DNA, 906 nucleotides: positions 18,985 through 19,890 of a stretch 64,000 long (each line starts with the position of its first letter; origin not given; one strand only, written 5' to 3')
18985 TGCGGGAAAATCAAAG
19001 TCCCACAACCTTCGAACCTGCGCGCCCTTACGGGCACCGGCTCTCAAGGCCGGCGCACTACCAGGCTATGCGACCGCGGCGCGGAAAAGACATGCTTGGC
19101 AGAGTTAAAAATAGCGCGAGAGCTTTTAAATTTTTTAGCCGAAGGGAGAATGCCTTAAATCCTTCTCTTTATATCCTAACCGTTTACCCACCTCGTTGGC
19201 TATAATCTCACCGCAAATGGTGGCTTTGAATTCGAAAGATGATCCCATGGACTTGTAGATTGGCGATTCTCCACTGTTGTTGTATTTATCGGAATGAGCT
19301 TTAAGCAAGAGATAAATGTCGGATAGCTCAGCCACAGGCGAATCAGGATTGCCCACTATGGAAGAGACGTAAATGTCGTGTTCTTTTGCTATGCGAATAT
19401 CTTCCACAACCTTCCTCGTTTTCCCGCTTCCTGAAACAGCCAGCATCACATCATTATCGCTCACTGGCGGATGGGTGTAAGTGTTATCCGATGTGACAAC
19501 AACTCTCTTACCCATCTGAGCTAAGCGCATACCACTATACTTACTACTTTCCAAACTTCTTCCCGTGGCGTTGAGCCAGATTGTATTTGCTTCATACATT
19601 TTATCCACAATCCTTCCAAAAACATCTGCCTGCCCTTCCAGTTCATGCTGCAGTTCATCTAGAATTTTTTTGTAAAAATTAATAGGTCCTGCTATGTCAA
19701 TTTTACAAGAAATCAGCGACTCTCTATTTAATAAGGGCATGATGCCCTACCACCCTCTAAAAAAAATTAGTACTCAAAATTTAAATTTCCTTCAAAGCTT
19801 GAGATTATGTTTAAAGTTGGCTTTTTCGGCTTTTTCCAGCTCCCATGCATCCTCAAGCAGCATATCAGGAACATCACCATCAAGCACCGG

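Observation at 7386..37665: Six of eight tRNAs carry an intron at the same non-canonical T-loop position; one carries a D-loop intron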

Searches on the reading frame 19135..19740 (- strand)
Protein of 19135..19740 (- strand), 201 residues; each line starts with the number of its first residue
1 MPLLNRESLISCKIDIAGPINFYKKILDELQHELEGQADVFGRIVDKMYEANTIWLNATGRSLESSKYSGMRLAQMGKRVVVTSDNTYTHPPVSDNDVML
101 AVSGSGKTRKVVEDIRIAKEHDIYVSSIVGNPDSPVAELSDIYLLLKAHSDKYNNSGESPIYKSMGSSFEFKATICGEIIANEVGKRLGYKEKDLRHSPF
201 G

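Call 20: search_protein_families(library=pfam, proteins=[window:19135-19740:-])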
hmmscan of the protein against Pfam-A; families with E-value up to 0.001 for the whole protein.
window:19135-19740:- (201 aa): 2 families
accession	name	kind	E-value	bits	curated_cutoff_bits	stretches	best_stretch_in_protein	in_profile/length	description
PF01380.27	SIS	-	7.5e-13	48.9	25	1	48-152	2-110/131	SIS domain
PF13580.11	SIS_2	-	0.00046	20.7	27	1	78-129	86-137/138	SIS domain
